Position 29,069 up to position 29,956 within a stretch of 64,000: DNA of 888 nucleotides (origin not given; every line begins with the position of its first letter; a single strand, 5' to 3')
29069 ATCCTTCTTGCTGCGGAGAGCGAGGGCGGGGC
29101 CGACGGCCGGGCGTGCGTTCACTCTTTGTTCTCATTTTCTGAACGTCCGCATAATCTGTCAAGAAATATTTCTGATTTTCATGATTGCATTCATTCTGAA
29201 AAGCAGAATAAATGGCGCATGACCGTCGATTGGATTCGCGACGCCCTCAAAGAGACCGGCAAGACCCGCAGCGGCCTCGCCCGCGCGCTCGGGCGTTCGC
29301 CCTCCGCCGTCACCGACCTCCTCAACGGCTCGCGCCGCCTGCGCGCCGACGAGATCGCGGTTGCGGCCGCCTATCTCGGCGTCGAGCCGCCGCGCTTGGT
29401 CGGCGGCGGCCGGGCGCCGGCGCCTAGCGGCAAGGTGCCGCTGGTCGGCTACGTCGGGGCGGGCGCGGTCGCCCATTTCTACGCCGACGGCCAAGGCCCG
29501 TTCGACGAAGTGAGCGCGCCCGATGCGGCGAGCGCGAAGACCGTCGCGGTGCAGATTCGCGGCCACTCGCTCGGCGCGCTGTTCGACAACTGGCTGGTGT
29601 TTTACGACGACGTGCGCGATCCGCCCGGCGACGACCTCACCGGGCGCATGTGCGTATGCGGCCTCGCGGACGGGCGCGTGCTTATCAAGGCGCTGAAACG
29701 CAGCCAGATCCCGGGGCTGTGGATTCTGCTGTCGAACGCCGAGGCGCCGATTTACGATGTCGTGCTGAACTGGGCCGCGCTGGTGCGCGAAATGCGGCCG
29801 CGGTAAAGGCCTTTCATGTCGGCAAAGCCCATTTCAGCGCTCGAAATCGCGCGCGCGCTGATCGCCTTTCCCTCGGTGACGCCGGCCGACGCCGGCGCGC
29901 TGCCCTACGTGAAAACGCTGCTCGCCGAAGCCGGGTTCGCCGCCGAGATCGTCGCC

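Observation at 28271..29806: Orphan phage/GTA-like genetic switch with no phage around it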

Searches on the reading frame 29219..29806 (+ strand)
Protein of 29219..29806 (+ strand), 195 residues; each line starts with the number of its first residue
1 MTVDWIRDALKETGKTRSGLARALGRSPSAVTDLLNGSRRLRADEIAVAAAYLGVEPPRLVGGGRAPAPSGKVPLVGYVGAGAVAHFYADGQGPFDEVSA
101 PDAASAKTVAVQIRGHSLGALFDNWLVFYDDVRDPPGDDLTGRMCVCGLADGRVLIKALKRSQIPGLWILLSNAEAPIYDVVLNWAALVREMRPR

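Call 4: search_protein_families(library=pfam, proteins=[window:29219-29806:+], max_evalue=0.1)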
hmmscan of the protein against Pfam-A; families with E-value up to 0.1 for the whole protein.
window:29219-29806:+ (195 aa): 6 families
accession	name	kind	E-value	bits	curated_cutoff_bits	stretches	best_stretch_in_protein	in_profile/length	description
PF13560.12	HTH_31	-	1.1e-07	32.5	27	1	12-58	12-59/64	Helix-turn-helix domain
PF01381.28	HTH_3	-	6.6e-06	26.5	23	1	6-58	1-53/55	Helix-turn-helix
PF13443.12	HTH_26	-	0.0031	18.2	22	1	7-57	3-54/63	Cro/C1-type HTH DNA-binding domain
PF13693.12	HTH_35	-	0.051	14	25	1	6-58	7-56/75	Winged helix-turn-helix DNA-binding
PF13384.12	HTH_23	-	0.067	13.5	24.6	0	10-36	14-39/50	Homeodomain-like domain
PF00717.28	Peptidase_S24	-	0.086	13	23.3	0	74-173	1-95/116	Peptidase S24-like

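Call 5: search_protein_families(library=ncbifam, proteins=[window:29219-29806:+], max_evalue=0.1)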
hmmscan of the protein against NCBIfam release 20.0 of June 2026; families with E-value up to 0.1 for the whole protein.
window:29219-29806:+ (195 aa): 1 family
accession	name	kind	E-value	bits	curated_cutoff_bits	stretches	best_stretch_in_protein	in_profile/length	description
TIGR04111.1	BcepMu_gp16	hypoth_equivalog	0.00044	20.1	34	1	2-40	1-39/55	phage-associated protein, BcepMu gp16 family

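Call 18: find_homologous_proteins(query=window:29219-29806:+, max_evalue=0.001)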
Query window:29219-29806:+ (195 aa): 666 proteins with E <= 0.001 among 4531 candidates; the best 120 are listed.
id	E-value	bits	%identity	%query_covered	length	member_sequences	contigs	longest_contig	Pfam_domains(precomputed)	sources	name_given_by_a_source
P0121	3.0e-116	404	94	100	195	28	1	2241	PF13560.13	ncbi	-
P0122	1.7e-115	402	93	100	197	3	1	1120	PF01381.29,PF13560.13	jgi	-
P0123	6.2e-114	396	91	100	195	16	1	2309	PF01381.29,PF13560.13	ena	-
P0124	7.8e-113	393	90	100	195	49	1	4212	PF01381.29,PF13560.13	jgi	jgi:transcriptional regulator with XRE-family HTH domain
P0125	1.3e-112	392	91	100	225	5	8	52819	PF01381.29,PF13560.13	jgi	jgi:transcriptional regulator with XRE-family HTH domain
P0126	3.3e-111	388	90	100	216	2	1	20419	PF13560.13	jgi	jgi:transcriptional regulator with XRE-family HTH domain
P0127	8.9e-111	386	89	100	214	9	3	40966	PF01381.29,PF13560.13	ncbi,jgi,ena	jgi:transcriptional regulator with XRE-family HTH domain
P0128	1.4e-110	386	90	100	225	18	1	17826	PF01381.29,PF13560.13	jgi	jgi:transcriptional regulator with XRE-family HTH domain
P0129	4.4e-110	384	89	100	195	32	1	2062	PF01381.29,PF13560.13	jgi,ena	jgi:transcriptional regulator with XRE-family HTH domain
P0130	1.8e-109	382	89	100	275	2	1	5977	PF01381.29,PF13560.13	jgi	-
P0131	1.8e-109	382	89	100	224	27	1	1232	PF01381.29,PF13560.13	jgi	jgi:hypothetical protein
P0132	3.4e-109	381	87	100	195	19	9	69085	PF01381.29,PF13560.13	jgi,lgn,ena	-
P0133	6.0e-109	380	89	100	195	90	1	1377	PF13560.13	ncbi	-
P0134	8.1e-109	380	89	100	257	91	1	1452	PF01381.29,PF13560.13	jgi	jgi:transcriptional regulator with XRE-family HTH domain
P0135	9.3e-109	380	89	100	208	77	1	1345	PF01381.29,PF13560.13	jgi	jgi:hypothetical protein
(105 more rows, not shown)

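Call 19: search_solved_structures(query=window:29219-29806:+, max_evalue=10, show_alignments=2)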
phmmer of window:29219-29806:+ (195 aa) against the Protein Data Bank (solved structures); distinct sequences matched with E-value up to 10: 3.
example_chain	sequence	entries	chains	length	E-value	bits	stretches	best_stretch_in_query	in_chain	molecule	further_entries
8tac_A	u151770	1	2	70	0.045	16.7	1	6-47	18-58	DBP48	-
3f6w_A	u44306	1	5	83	0.28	14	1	3-69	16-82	XRE-family like protein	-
3bs3_A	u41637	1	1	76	1.1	12.1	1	3-63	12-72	Putative DNA-binding protein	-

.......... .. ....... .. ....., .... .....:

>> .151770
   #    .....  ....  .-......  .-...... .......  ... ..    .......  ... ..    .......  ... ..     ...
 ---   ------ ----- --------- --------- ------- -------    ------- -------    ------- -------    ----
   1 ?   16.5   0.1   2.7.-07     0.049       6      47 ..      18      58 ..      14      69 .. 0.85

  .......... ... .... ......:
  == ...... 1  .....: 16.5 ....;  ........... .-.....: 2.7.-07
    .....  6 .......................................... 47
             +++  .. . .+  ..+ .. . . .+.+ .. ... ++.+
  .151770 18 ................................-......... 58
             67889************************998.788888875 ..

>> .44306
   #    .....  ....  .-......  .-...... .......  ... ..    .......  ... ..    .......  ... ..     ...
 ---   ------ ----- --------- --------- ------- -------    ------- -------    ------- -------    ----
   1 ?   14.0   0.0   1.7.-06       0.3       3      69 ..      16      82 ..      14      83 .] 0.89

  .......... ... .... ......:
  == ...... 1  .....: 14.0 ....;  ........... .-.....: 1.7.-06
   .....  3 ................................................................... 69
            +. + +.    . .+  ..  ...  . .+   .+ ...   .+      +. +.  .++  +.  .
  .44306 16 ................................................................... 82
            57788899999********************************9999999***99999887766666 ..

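Call 38: search_dna_similar(query=window:29219-29806:+, collection=plasmids, mode=protein, max_evalue=0.001, max_rows=25)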
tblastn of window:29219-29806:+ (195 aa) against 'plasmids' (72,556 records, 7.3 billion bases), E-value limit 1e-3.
Records with a match: 3; places in all: 3; records where one place covers at least 80% of the query: 2.
Best place of each record, by identity: <60% 3.
By first word of the organism name: Rhodoplanes 1; Sphingomonas 1; Rhizobium 1.
By predicted mobility (MOB-suite, as given by PLSDB): non-mobilizable 3.
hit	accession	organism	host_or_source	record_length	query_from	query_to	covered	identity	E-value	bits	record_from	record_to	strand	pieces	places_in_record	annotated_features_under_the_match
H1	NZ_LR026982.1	Rhodoplanes serenus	-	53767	37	195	82%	52.8%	6e-42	156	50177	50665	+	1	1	XRE family transcriptional regulator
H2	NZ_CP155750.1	Sphingomonas parapaucimobilis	Chinese cabbage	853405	4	195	98%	26.0%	8e-4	47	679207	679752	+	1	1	helix-turn-helix domain-containing protein | HIRAN domain-containing protein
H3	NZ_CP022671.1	Rhizobium leguminosarum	single cell,root nodules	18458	5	59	28%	40.0%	9e-6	52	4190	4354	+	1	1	XRE family transcriptional regulator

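Call 39: search_dna_similar(query=window:29219-29806:+, collection=phages, mode=protein, max_evalue=0.001, max_rows=15)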
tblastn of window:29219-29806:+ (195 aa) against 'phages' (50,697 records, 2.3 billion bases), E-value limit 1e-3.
Records with a match: 23; places in all: 23; records where one place covers at least 80% of the query: 19.
Best place of each record, by identity: <60% 23.
By first word of the organism name: Ralstonia 9; Komagataeibacter 2; Caudoviricetes 2; Pseudomonas 2; Salmonella 2; Mesorhizobium 1; Paracoccus 1; Ruegeria 1; Burkholderia 1; Microcystis 1; and 1 more.
By host as written in the record: - 4; Ralstonia pseudosolanacearum I-33 (MT061) 2; Ralstonia pseudosolanacearum 2; Ralstonia pseudosolanacearum I-15 (MT017) 2; Pseudomonas aeruginosa 2; Salmonella serovar Winston 2; Mesorhizobium sediminum CBW1107-2 1; Paracoccus yeei CCUG 32053 1; and 7 more.
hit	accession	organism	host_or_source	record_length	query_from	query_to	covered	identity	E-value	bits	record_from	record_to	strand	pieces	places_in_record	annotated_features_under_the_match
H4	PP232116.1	Mesorhizobium phage vB_MseS-P1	Mesorhizobium sediminum CBW1107-2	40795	6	195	97%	46.3%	1e-42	157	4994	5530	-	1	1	LexA repressor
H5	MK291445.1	Paracoccus phage vB_PyeM_Pyei1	Paracoccus yeei CCUG 32053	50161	6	194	97%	30.8%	3e-7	56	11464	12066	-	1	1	CI-like repressor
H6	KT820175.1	Ruegeria phage 45A6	Ruegeria mobilis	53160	15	189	90%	32.4%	9e-12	69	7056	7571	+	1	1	hypothetical protein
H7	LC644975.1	Komagataeibacter phage phiKX1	Komagataeibacter xylinus NBRC 13772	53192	6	189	94%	29.7%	3e-9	61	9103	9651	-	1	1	hypothetical protein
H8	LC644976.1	Komagataeibacter phage phiKX2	Komagataeibacter xylinus NBRC 13773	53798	6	189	94%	29.7%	3e-9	61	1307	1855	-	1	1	hypothetical protein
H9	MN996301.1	Ralstonia phage RpY1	Ralstonia solanacearum SL341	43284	5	170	85%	32.0%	2e-14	76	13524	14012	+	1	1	cI-like putative transcriptional regulator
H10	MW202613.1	Caudoviricetes sp.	Manatee Spring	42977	11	174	84%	30.6%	2e-6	53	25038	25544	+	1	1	peptidase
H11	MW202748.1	Caudoviricetes sp.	Manatee Spring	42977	11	174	84%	30.6%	2e-6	53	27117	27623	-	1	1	peptidase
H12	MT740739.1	Ralstonia phage Gerry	Ralstonia pseudosolanacearum I-33 ...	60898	20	193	89%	27.9%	3e-6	52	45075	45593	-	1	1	hypothetical protein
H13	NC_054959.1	Ralstonia phage Gerry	Ralstonia pseudosolanacearum I-33 ...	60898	20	193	89%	27.9%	3e-6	52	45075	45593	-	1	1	hypothetical protein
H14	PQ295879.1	Ralstonia phage YL4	Ralstonia pseudosolanacearum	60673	20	193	89%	27.5%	9e-5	48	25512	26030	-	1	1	hypothetical protein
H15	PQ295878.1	Ralstonia phage YL3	Ralstonia pseudosolanacearum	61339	20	193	89%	27.5%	9e-5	48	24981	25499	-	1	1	hypothetical protein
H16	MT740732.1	Ralstonia phage Darius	Ralstonia pseudosolanacearum I-15 ...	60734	20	193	89%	27.2%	5e-5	49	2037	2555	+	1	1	hypothetical protein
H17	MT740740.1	Ralstonia phage Gervaise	Ralstonia pseudosolanacearum I-15 ...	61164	20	193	89%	27.2%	5e-5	49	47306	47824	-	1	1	hypothetical protein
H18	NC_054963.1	Ralstonia phage Gervaise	Ralstonia pseudosolanacearum I-15 ...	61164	20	193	89%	27.2%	5e-5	49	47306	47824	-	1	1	hypothetical protein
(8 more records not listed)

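Call 42: get_annotated_region(hit=H4, flank=5000)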
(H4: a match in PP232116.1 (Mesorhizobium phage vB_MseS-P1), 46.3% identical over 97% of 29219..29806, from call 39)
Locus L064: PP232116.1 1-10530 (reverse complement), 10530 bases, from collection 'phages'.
description: Mesorhizobium phage vB_MseS-P1, complete genome.
organism: Mesorhizobium phage vB_MseS-P1 (NCBI taxid 3120101)
taxonomy: Viruses
host: Mesorhizobium sediminum CBW1107-2; source: -; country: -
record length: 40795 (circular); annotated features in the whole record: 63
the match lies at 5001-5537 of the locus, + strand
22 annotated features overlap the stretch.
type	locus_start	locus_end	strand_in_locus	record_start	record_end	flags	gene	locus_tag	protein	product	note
CDS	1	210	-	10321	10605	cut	-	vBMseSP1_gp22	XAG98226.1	hypothetical protein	-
CDS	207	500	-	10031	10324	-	-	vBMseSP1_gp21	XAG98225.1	repressor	-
CDS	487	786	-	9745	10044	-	-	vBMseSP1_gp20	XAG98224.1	hypothetical protein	-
CDS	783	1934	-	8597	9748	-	-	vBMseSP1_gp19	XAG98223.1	N6-adenosine-specific RNA methylase IME4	-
CDS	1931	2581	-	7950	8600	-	-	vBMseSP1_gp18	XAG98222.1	chromosome segregation protein ParB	-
CDS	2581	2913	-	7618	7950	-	-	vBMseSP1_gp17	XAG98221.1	DNA-binding protein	-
CDS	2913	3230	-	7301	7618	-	-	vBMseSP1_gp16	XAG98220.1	repressor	-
CDS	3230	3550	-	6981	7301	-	-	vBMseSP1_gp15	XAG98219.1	GcrA cell cycle regulator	-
CDS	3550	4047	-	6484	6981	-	-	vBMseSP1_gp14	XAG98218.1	CII repressor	-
CDS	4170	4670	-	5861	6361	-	-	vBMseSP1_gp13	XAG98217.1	transcriptional repressor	-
CDS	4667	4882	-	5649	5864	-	-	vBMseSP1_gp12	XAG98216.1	repressor protein C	-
CDS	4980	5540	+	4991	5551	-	-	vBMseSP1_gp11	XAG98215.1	LexA repressor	-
CDS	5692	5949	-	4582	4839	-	-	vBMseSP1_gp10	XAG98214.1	hypothetical protein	-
CDS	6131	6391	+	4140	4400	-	-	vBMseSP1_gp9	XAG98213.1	hypothetical protein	-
CDS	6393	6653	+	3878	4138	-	-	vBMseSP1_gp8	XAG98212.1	hypothetical protein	-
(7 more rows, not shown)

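Call 43: get_annotated_region(hit=H1, flank=4000)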
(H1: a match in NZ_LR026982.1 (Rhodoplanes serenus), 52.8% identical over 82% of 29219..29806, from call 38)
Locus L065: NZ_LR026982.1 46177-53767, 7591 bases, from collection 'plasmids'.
description: Rhodoplanes serenus isolate Rhod_plasmid plasmid 1, complete sequence
organism: Rhodoplanes serenus (NCBI taxid 200615)
taxonomy: Bacteria; Pseudomonadota; Alphaproteobacteria; Hyphomicrobiales; Hyphomicrobiaceae; Rhodoplanes; Rhodoplanes serenus
host: -; source: -; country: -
typing (MOB-suite, as given by PLSDB): non-mobilizable
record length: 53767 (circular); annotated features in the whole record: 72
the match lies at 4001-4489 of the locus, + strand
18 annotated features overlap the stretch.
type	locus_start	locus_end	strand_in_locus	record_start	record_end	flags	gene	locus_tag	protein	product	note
CDS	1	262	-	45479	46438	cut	-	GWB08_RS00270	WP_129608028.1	oxidoreductase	-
CDS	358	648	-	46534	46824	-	-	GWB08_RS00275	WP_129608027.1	hypothetical protein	-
CDS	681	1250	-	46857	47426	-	-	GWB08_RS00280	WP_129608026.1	DUF669 domain-containing protein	-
CDS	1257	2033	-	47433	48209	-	-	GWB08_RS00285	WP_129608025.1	ATP-binding protein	-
CDS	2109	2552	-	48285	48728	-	-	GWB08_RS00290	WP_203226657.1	VRR-NUC domain-containing protein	-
CDS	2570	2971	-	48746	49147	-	-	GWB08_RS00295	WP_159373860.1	hypothetical protein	-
CDS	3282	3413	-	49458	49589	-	-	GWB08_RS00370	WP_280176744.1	hypothetical protein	-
CDS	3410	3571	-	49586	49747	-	-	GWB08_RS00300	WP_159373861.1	hypothetical protein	-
CDS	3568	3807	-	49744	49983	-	-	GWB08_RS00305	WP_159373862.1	hypothetical protein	-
CDS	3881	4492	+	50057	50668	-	-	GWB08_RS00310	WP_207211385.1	XRE family transcriptional regulator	-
CDS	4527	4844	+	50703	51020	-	-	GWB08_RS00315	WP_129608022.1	hypothetical protein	-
CDS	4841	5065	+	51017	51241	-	-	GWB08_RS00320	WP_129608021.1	hypothetical protein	-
CDS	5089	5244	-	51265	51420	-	-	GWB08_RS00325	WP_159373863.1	hypothetical protein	-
CDS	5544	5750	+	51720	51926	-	-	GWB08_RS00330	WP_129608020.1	hypothetical protein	-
CDS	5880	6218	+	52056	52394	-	-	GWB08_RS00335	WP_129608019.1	hypothetical protein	-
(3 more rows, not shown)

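Call 53: search_protein_families(library=phrogs, proteins=[window:29219-29806:+], max_evalue=0.01)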
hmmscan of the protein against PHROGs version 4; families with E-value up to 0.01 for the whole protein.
window:29219-29806:+ (195 aa): 11 families
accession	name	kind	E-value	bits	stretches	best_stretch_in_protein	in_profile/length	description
phrog_4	-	transcription regulation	2.8e-13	50.6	1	5-166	140-305/400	transcriptional repressor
phrog_4583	-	transcription regulation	4.7e-08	33.9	1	6-62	15-71/81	transcriptional repressor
phrog_2967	-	transcription regulation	1.6e-06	28.8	1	6-63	15-72/225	transcriptional regulator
phrog_8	-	transcription regulation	3.3e-06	27.8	1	6-63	81-218/346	transcriptional regulator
phrog_925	-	DNA, RNA and nucleotide metabolism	2.4e-05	25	1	1-54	4-57/67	HTH DNA binding protein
phrog_2328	-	transcription regulation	0.00072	20.3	1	7-67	21-81/128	transcriptional repressor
phrog_4779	-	transcription regulation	0.0011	20.4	1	1-39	2-42/98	transcriptional regulator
phrog_1373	-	transcription regulation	0.0012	19.8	1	4-57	66-119/166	transcriptional regulator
phrog_35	-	transcription regulation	0.0016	19.5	1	6-50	78-121/181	transcriptional repressor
phrog_769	-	transcription regulation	0.0026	18.7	1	3-57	13-64/89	transcriptional repressor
phrog_1468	-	transcription regulation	0.0037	17.9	1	5-40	11-46/67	transcriptional repressor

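Call 87: search_solved_structures(query=A4, max_evalue=1, show_alignments=2)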
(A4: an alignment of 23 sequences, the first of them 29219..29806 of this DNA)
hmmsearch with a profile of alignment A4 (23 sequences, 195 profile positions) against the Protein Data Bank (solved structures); distinct sequences matched with E-value up to 1: 58.
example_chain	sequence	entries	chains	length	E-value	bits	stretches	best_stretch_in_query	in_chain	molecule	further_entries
8tac_A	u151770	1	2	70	6.3e-06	29.1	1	5-55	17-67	DBP48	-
8c8i_D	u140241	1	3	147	0.00012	24.8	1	6-59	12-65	Orf20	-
7pwx_CCC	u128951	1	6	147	0.00012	24.8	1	6-59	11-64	Orf20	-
7pwj_CCC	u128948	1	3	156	0.00014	24.7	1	6-59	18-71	Orf20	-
6h49_A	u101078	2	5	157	0.00014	24.6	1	6-59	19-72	Orf20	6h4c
7dlv_D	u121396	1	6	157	0.00014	24.6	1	6-59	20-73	Orf20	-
8p8o_H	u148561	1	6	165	0.00016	24.5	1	6-58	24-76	Orf20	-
2p5t_A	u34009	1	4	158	0.00036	23.3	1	1-71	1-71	Putative transcriptional regulator PezA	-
3bs3_A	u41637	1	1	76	0.00051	22.8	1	1-64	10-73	Putative DNA-binding protein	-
4ich_A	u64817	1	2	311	0.00069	22.4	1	15-74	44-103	Transcriptional regulator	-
3f6w_A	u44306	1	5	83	0.00092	22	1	4-66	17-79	XRE-family like protein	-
1sq8_A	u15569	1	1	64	0.0033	20.2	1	3-63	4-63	dh434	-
28tn_A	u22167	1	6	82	0.0036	20.1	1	4-53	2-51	lambda repressor-like protein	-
7t5u_A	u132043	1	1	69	0.0053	19.5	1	4-60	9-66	Helix-turn-helix domain-containing protein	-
3f51_A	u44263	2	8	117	0.0062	19.3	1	6-61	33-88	Clp gene regulator (ClgR)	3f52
1adr_A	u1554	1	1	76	0.85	12.3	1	3-69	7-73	P22 C2 REPRESSOR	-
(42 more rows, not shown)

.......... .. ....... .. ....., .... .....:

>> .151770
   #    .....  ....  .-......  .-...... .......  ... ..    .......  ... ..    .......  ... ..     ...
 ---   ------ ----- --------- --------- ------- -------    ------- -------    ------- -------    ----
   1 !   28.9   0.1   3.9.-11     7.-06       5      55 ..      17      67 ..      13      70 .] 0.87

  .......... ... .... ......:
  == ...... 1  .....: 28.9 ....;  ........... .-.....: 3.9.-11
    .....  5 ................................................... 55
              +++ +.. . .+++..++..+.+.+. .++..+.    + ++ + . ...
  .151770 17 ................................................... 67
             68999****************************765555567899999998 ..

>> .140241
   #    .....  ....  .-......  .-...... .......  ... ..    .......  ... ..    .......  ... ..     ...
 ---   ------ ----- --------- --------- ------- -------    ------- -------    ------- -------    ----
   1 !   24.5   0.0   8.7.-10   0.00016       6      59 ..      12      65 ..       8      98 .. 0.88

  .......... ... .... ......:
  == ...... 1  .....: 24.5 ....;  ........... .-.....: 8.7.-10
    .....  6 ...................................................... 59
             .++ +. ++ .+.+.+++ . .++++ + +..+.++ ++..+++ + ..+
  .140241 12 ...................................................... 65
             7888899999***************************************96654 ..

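Call 88: search_protein_families(library=pfam, alignment_id=A4, max_evalue=1)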
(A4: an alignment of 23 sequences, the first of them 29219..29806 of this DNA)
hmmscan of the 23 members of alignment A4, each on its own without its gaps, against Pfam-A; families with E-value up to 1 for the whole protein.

A. member 1, window:29219-29806:+ (195 aa): 7 families
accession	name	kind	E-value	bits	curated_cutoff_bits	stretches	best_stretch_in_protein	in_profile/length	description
PF13560.12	HTH_31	-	1.1e-07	32.5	27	1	12-58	12-59/64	Helix-turn-helix domain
PF01381.28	HTH_3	-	6.6e-06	26.5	23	1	6-58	1-53/55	Helix-turn-helix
PF13443.12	HTH_26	-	0.0031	18.2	22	1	7-57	3-54/63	Cro/C1-type HTH DNA-binding domain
PF13693.12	HTH_35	-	0.051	14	25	1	6-58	7-56/75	Winged helix-turn-helix DNA-binding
PF13384.12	HTH_23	-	0.067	13.5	24.6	1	10-36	14-39/50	Homeodomain-like domain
PF00717.28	Peptidase_S24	-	0.086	13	23.3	1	74-173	1-95/116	Peptidase S24-like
PF15943.11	YdaS_toxin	-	0.13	12.6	30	1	6-44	1-38/65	Bacterial toxin YdaS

B. families by the number of members that match (of 23 scanned): 14 families
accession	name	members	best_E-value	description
PF01381.28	HTH_3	23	1.1e-11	Helix-turn-helix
PF13560.12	HTH_31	23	6.8e-10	Helix-turn-helix domain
PF13443.12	HTH_26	20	4.7e-06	Cro/C1-type HTH DNA-binding domain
PF13693.12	HTH_35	14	0.0046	Winged helix-turn-helix DNA-binding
PF00717.28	Peptidase_S24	13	0.00025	Peptidase S24-like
PF13384.12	HTH_23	12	0.0032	Homeodomain-like domain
PF15943.11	YdaS_toxin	10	0.0019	Bacterial toxin YdaS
PF12844.13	HTH_19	6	7.2e-06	Helix-turn-helix domain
PF22483.2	Mu-transpos_C_2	1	0.011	Mu transposase, C-terminal domain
PF14951.11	DUF4503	1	0.062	Domain of unknown function (DUF4503)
PF05339.17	DUF739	1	0.078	Protein of unknown function (DUF739)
PF02042.20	RWP-RK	1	0.092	RWP-RK domain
PF01022.26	HTH_5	1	0.17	Bacterial regulatory protein, arsR family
PF08667.16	BetR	1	0.23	BetR domain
